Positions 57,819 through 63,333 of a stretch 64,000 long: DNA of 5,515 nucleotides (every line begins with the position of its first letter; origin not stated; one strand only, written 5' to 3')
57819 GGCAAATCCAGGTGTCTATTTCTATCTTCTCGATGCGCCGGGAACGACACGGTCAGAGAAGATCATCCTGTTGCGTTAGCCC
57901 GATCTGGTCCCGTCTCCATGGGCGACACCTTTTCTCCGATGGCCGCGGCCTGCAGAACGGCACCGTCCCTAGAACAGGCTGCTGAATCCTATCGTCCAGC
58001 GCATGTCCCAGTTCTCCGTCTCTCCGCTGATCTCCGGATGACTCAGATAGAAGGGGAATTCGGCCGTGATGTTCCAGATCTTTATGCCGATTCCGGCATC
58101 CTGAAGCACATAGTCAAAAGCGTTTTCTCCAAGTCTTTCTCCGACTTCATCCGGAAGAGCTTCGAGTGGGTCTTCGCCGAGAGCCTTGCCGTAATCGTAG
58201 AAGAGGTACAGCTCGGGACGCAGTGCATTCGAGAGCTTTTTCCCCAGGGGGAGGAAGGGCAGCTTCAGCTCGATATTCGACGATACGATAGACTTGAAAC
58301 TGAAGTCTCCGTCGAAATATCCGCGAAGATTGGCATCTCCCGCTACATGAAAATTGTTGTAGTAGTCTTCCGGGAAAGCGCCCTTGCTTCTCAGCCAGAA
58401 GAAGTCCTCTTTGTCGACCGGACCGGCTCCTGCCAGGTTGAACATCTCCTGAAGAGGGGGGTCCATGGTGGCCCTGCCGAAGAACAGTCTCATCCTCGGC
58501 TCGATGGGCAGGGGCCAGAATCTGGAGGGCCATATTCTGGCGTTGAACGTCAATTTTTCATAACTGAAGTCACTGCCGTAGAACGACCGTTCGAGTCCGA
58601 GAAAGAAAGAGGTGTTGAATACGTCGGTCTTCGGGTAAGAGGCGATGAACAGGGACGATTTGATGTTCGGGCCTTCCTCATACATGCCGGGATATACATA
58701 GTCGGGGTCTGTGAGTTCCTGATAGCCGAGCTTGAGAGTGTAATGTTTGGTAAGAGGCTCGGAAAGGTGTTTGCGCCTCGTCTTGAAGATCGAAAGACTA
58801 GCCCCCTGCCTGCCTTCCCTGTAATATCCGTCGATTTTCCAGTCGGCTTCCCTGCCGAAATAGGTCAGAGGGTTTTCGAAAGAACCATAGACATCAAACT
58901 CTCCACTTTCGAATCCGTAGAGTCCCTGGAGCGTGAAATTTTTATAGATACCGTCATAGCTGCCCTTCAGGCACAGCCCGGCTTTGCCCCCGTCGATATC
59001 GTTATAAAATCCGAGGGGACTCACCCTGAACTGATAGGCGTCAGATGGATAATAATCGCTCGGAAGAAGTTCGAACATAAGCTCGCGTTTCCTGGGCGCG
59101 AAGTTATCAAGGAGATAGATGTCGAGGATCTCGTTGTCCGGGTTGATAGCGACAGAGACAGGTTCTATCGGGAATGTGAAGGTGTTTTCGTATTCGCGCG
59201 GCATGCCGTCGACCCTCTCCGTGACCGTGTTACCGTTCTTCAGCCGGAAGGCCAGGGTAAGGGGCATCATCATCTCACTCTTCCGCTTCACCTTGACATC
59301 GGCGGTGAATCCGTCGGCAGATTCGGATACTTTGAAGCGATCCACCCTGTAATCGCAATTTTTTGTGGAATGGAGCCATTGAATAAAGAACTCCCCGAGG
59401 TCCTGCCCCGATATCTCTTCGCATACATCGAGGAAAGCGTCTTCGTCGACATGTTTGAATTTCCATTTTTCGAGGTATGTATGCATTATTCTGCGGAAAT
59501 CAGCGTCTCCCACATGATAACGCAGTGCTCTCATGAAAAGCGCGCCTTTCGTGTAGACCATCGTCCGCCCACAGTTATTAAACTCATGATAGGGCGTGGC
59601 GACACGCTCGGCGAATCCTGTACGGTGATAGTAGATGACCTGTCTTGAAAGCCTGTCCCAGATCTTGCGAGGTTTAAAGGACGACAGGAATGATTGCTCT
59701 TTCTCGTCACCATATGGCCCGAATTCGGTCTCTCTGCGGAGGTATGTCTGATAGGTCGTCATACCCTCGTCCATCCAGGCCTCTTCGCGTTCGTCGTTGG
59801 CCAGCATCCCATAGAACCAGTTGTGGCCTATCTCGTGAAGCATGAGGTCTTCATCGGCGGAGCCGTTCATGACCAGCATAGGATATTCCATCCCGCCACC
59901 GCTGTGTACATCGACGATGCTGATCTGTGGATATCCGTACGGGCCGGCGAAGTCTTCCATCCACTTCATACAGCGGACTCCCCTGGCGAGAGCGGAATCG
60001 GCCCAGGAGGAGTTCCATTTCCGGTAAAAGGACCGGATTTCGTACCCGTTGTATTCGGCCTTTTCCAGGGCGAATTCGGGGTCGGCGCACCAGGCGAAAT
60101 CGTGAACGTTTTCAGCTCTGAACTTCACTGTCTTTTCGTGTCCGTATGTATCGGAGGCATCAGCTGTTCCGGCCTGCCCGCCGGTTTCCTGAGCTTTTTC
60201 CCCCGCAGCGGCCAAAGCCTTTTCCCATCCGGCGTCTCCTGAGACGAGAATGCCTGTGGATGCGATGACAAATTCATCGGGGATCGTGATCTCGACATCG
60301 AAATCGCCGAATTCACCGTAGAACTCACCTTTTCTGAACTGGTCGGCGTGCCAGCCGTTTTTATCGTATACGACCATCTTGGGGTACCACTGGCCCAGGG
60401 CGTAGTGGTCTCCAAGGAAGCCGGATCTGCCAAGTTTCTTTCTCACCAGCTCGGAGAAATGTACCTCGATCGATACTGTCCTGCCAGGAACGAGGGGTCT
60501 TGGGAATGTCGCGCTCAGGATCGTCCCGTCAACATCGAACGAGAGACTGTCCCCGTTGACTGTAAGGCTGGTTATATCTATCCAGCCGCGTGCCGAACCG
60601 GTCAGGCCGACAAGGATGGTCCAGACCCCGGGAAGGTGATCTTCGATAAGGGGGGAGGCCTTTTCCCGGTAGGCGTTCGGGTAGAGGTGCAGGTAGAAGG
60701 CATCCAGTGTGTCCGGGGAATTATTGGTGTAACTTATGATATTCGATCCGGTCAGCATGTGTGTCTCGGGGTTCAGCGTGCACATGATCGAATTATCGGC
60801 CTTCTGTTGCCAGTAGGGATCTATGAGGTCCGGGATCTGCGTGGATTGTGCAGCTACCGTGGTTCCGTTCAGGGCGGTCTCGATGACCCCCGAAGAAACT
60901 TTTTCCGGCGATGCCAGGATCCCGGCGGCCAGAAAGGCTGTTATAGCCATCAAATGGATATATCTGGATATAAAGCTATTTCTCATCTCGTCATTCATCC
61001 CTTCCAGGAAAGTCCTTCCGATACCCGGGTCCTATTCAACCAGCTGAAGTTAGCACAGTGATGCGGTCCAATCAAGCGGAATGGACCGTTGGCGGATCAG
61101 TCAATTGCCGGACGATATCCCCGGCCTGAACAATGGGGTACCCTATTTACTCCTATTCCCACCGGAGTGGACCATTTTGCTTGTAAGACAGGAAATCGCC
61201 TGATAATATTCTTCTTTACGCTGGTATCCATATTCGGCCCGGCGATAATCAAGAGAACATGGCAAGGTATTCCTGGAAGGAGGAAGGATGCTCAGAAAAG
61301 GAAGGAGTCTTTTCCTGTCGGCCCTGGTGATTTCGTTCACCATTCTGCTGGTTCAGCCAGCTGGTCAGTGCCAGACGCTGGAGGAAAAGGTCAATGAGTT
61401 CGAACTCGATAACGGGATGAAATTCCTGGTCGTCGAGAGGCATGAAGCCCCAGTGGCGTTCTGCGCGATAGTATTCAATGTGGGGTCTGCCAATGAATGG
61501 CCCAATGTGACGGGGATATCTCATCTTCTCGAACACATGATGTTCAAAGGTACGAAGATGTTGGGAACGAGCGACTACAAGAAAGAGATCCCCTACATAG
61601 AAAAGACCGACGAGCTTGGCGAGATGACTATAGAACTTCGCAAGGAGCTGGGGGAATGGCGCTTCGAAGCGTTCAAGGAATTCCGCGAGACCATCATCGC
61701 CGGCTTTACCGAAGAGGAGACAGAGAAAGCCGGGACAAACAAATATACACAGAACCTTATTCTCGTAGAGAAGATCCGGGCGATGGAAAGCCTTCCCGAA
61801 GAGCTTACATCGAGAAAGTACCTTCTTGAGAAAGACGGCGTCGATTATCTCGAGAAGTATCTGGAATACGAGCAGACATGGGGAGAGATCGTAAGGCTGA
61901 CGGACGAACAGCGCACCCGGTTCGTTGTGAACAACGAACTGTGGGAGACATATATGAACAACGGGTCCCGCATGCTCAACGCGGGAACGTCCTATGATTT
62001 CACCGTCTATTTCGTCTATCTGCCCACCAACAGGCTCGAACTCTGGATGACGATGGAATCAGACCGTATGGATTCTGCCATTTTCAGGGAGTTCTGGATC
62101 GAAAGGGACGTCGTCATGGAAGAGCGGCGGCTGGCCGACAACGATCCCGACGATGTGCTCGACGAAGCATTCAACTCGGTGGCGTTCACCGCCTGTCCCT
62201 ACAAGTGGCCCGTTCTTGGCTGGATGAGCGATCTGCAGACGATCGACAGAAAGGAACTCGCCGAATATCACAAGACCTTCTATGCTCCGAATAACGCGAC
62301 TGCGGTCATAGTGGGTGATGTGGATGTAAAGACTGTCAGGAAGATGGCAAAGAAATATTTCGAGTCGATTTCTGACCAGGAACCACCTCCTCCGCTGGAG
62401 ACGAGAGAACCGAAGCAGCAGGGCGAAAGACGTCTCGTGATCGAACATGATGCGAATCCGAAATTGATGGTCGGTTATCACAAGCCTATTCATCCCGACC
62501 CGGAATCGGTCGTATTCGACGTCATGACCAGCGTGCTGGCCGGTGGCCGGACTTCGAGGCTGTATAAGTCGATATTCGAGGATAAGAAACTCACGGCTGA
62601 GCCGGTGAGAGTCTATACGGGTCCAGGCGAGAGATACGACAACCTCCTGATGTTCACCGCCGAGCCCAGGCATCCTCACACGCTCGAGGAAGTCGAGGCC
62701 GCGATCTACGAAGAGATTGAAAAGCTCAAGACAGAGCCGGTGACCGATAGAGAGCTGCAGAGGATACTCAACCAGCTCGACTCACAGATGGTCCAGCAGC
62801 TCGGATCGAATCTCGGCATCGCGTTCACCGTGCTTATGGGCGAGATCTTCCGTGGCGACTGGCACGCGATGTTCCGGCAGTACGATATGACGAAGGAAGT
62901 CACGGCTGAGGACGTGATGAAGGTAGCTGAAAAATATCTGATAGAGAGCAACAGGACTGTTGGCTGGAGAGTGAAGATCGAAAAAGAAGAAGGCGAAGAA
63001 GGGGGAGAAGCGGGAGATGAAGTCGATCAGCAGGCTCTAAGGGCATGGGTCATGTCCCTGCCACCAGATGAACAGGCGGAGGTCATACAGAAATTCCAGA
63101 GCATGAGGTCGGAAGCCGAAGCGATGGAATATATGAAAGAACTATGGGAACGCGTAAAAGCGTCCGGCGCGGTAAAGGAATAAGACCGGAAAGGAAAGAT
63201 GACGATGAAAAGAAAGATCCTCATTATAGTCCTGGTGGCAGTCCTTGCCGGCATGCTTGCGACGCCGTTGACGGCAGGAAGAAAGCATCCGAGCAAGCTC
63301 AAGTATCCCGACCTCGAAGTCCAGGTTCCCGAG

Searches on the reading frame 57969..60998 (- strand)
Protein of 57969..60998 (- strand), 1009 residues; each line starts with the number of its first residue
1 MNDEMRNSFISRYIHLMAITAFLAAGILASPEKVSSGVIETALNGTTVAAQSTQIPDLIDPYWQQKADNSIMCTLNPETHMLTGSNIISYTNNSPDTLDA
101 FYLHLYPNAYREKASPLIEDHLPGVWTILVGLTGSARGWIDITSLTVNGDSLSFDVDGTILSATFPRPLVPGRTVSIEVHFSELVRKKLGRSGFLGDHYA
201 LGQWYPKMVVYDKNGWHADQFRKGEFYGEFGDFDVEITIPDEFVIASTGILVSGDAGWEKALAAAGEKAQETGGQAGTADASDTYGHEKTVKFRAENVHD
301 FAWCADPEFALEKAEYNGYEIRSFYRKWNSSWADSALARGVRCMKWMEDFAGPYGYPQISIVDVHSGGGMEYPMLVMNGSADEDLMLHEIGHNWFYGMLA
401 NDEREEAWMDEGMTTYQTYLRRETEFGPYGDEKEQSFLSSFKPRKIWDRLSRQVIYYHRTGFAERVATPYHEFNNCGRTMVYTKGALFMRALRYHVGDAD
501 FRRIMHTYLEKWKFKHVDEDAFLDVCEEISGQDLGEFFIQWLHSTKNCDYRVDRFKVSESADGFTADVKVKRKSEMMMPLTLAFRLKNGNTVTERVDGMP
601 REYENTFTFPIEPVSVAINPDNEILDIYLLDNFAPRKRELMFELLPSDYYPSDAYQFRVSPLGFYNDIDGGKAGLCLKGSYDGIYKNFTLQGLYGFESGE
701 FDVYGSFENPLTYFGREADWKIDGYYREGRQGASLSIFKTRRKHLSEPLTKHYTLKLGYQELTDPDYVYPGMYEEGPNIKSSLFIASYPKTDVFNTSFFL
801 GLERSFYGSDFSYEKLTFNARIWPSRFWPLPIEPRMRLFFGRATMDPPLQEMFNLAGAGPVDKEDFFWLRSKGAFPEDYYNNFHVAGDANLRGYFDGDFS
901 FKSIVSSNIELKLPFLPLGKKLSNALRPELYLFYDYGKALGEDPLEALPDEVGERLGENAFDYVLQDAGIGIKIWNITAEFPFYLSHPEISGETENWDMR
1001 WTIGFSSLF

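Call 76: search_protein_families(library=pfam, proteins=[window:57969-60998:-], max_evalue=0.0001)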
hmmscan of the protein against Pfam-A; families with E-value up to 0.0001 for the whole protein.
window:57969-60998:- (1009 aa): 1 family
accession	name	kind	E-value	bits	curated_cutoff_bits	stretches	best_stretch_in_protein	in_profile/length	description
PF01433.26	Peptidase_M1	-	3e-20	73.2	27.7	1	341-541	7-218/218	Peptidase family M1 domain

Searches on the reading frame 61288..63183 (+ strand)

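Call 76: search_protein_families(library=pfam, proteins=[window:61288-63183:+], max_evalue=0.0001)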
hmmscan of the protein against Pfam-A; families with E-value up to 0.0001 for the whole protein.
window:61288-63183:+ (631 aa): 2 families
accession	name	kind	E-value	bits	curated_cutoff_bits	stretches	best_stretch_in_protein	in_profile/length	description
PF05193.26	Peptidase_M16_C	-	4.5e-33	115.1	23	1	319-497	2-181/181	Peptidase M16 inactive domain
PF00675.25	Peptidase_M16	-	4e-18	66.2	22.3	1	48-98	4-54/149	Insulinase (Peptidase family M16)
